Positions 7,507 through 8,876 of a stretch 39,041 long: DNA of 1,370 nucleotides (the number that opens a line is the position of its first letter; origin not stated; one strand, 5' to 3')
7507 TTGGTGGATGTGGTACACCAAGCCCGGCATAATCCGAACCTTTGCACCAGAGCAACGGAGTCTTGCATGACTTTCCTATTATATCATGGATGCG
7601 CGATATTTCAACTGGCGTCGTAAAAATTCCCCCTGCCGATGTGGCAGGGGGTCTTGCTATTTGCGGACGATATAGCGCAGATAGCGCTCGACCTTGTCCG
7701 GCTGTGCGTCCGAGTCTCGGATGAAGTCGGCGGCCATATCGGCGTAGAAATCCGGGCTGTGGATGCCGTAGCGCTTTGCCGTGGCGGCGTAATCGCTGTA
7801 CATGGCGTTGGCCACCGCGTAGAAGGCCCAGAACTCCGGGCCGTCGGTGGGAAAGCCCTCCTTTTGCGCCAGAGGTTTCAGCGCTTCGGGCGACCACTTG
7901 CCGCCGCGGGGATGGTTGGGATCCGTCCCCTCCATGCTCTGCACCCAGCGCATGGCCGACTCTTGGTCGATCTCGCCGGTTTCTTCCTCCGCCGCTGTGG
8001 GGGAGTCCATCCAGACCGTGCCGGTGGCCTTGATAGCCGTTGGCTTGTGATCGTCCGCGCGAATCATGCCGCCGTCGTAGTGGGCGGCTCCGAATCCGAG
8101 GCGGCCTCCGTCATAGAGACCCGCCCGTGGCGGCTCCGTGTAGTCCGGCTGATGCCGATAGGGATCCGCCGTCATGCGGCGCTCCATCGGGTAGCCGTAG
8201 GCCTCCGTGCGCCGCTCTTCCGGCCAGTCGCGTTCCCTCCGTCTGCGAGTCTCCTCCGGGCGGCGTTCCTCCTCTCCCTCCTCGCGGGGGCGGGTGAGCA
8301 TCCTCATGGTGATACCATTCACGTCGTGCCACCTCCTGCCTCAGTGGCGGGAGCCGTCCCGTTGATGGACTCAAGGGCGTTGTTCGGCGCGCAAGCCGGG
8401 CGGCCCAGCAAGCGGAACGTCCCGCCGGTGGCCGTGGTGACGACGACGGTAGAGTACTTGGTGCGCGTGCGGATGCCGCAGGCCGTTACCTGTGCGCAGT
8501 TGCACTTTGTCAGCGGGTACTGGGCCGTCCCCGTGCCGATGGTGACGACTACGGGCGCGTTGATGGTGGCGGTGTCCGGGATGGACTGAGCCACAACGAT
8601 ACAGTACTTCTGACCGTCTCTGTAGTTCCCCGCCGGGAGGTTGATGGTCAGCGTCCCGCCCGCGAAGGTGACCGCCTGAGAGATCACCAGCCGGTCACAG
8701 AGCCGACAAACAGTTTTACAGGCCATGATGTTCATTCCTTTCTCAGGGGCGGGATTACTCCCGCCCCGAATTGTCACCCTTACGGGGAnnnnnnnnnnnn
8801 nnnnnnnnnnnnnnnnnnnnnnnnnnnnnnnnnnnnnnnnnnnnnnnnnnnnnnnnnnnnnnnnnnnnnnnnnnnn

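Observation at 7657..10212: Five-gene minus-strand cassette of low-complexity, membrane and Cys-rich proteins with no recognisable function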

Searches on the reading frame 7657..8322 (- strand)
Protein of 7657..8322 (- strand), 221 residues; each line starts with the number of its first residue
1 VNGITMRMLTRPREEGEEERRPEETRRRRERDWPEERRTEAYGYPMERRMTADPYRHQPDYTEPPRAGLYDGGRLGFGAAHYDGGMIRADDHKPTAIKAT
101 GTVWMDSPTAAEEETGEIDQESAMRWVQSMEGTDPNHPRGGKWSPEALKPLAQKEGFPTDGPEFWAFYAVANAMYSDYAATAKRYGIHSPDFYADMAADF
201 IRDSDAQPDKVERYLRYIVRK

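Call 4: search_protein_families(library=pfam, proteins=[window:7657-8322:-], max_evalue=1)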
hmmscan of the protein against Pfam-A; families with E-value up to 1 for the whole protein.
window:7657-8322:- (221 aa): 1 family
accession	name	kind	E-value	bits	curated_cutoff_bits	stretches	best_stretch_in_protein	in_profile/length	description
PF25223.1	DUF7841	-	6e-16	59.1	25.2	1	116-214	13-112/114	Domain of unknown function (DUF7841)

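Call 5: search_protein_families(library=phrogs, proteins=[window:7657-8322:-], max_evalue=1)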
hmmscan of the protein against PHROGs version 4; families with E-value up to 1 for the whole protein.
window:7657-8322:- (221 aa): 1 family
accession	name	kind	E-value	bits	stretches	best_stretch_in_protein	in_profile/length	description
phrog_18637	-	unknown function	0.02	16.4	1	184-212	5-32/69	-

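Call 14: search_protein_families(library=ncbifam, proteins=[window:7657-8322:-], max_evalue=1)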
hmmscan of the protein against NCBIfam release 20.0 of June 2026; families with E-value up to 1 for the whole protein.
window:7657-8322:- (221 aa): 0 families

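Call 18: find_homologous_proteins(query=window:7657-8322:-)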
Query window:7657-8322:- (221 aa): 40 proteins with E <= 0.001 among 203 candidates.
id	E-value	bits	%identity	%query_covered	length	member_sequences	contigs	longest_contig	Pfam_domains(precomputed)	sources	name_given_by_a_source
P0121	2.8e-144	497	98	100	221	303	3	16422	PF25223.2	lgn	-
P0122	4.7e-140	483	95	100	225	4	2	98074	PF25223.2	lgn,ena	-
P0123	3.2e-138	477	94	100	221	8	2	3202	PF25223.2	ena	-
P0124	8.9e-133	459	91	100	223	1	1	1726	PF25223.2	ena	-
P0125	7.7e-128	443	88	100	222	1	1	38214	PF25223.2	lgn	-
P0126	1.5e-127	442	88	100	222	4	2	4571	PF25223.2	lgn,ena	-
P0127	8.0e-127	440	87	100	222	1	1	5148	PF25223.2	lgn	-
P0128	1.1e-126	439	87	100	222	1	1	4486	PF25223.2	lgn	-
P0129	1.4e-126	439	87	100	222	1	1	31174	PF25223.2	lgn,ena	-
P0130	1.6e-126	439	87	100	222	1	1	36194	PF25223.2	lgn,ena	-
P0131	2.6e-126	438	87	100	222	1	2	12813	PF25223.2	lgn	-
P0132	4.7e-126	437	87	100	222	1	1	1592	PF25223.2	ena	-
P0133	4.9e-126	437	87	100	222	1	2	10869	PF25223.2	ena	-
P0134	1.1e-125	436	87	100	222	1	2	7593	PF25223.2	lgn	-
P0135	1.4e-125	436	87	100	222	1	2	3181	PF25223.2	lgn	-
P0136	3.5e-125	434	86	100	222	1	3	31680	PF25223.2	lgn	-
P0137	4.5e-120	418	83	100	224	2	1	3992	PF25223.2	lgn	-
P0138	3.2e-119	415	82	100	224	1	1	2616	PF25223.2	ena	-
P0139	4.6e-119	414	83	100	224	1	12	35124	PF25223.2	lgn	-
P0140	1.3e-118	413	81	100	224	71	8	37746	PF25223.2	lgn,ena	-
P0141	2.4e-110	386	76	100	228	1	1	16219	PF25223.2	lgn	-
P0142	5.4e-110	385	76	100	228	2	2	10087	PF25223.2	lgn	-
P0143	7.9e-110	384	76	100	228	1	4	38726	PF25223.2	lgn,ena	-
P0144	2.0e-109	383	76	100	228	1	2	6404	PF25223.2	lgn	-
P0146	6.3e-77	276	64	100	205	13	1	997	PF25223.2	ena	-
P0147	2.6e-76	274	63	100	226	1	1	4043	PF25223.2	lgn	-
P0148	7.1e-76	273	61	100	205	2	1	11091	PF25223.2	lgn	-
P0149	1.1e-75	272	62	100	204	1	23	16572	PF25223.2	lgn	-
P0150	3.4e-72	261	59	100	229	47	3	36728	PF25223.2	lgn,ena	-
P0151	1.1e-70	256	63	100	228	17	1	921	PF25223.2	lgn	-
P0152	2.9e-68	248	61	100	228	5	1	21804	PF25223.2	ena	-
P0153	8.5e-59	217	55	100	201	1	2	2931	PF25223.2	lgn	-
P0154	3.7e-56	208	73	57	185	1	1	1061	PF25223.2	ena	-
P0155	1.2e-37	148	54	57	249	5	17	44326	PF25223.2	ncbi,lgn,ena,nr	ncbi:MAG: hypothetical protein SOY94_01215 [Candidatus Limiplasma sp.]|nr:hypothetical protein [Cand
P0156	3.0e-37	147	56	66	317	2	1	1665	PF25223.2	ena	-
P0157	4.0e-37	146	53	66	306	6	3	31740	PF25223.2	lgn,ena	-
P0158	4.9e-29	120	43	72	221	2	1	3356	PF25223.2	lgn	-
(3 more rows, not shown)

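Call 60: search_protein_families(library=padloc, proteins=[window:7657-8322:-], max_evalue=0.01)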
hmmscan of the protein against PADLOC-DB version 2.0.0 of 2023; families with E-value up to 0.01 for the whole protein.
window:7657-8322:- (221 aa): 0 families

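Call 64: search_dna_similar(query=window:7657-8322:-, collection=phages, mode=protein, max_rows=40, max_evalue=0.01)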
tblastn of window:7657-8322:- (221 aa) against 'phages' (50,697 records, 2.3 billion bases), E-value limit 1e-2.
Records with a match: 10; places in all: 10; records where one place covers at least 80% of the query: 0.
Best place of each record, by identity: <60% 10.
By first word of the organism name: Bacteriophage 8; uncultured 2.
By host as written in the record: - 10.
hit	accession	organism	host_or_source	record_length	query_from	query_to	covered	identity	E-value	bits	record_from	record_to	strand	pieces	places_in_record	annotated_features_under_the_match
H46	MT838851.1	Bacteriophage sp.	human fecal samples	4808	120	220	46%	41.2%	4e-14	76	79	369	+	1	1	record has no annotation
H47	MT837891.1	Bacteriophage sp.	human fecal samples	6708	106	220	52%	35.9%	7e-10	64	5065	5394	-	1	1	record has no annotation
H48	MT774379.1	uncultured phage cr118_1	human feces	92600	47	206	72%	25.3%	6e-4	46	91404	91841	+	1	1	hypothetical protein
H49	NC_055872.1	uncultured phage cr118_1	human feces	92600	47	206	72%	25.3%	6e-4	46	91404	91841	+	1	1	hypothetical protein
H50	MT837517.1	Bacteriophage sp.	human fecal samples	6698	89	205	53%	32.8%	4e-11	67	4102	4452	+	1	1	record has no annotation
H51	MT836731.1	Bacteriophage sp.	human fecal samples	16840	118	221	47%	36.5%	1e-10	66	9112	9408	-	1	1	record has no annotation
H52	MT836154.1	Bacteriophage sp.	human fecal samples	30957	118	221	47%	36.5%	1e-10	66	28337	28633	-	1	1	record has no annotation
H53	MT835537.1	Bacteriophage sp.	human fecal samples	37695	96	207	51%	32.8%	3e-8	59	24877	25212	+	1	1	record has no annotation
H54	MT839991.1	Bacteriophage sp.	human fecal samples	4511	121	219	45%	34.3%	1e-9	63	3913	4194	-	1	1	record has no annotation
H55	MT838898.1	Bacteriophage sp.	human fecal samples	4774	115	205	41%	35.2%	2e-10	66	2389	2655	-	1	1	record has no annotation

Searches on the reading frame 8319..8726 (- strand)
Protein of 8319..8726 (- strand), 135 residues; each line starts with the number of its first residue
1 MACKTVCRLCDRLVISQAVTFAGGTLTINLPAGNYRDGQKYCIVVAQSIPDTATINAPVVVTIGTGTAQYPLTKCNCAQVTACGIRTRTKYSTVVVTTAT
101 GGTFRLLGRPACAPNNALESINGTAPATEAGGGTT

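Call 4: search_protein_families(library=pfam, proteins=[window:8319-8726:-], max_evalue=1)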
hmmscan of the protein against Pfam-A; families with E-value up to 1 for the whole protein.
window:8319-8726:- (135 aa): 0 families

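Call 5: search_protein_families(library=phrogs, proteins=[window:8319-8726:-], max_evalue=1)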
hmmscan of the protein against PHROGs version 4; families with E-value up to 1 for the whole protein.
window:8319-8726:- (135 aa): 2 families
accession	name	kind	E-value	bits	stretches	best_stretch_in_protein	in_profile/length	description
phrog_36614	-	unknown function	0.00026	21.8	1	27-93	82-148/155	-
phrog_24698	-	unknown function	0.086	12.8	1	15-95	89-165/432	-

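Call 14: search_protein_families(library=ncbifam, proteins=[window:8319-8726:-], max_evalue=1)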
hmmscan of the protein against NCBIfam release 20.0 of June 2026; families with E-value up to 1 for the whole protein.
window:8319-8726:- (135 aa): 1 family
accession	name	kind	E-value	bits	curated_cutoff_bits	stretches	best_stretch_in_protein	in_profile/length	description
NF003032.0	PRK03910.1-5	equivalog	0.054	12.7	469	1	57-104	153-200/330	D-cysteine desulfhydrase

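Call 20: find_homologous_proteins(query=window:8319-8726:-)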
Query window:8319-8726:- (135 aa): 4839 proteins with E <= 0.001 among 4862 candidates; the best 120 are listed.
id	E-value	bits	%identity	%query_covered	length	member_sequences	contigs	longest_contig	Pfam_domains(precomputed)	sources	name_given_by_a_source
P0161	6.7e-78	277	96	100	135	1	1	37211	-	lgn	-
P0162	3.5e-77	275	96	100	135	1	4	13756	-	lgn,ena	-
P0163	5.8e-77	274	96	100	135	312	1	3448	-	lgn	-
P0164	2.8e-76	272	95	100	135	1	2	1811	-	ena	-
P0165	1.5e-75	269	95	100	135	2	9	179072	-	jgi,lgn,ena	-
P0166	5.1e-74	264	93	100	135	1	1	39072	-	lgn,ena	-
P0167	1.6e-73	263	92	100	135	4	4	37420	-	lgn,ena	-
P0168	1.1e-72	260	90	100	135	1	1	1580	-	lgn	-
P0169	1.4e-72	260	90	100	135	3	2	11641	-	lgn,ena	-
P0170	2.1e-72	259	90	100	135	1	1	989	-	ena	-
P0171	3.8e-72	258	90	100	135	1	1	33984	-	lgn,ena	-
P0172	4.1e-72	258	90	100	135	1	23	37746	-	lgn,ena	-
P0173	4.4e-72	258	90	100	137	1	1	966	-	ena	-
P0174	4.6e-72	258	91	100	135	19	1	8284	-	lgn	-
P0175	5.8e-72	258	90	100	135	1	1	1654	-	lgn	-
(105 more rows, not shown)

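Call 23: search_solved_structures(query=A1, max_evalue=10)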
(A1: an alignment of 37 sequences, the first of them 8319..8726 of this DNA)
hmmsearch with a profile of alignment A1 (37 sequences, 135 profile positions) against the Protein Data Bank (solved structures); distinct sequences matched with E-value up to 10: 0.

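Call 26: predict_structure(alignment_id=A1)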
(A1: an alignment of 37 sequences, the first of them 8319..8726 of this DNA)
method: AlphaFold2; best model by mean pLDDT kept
length: 135 residues; sequences in the alignment: 37
mean_pLDDT: 45.3   pTM: 0.44
mean pLDDT of the five models: 45.3, 41.7, 39.7, 38.3, 36.0
residues with pLDDT >= 90: 0; 70-90: 7; 50-70: 42; < 50: 86
segments of 3 or more residues with pLDDT < 50: 1-12, 36-40, 50-54, 73-135
pLDDT, mean of each block of 10 residues (from residue 1): 35 60 69 54 54 54 69 44 29 35 33 31 30 29
secondary structure, 60 per line:
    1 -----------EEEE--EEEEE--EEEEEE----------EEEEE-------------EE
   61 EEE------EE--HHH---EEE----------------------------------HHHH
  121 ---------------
elements in order: E12-15 E18-22 E25-30 E41-45 E59-63 E80-82 H117-120

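Call 60: search_protein_families(library=padloc, proteins=[window:8319-8726:-], max_evalue=0.01)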
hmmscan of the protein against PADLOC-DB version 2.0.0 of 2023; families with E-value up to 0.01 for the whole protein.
window:8319-8726:- (135 aa): 0 families
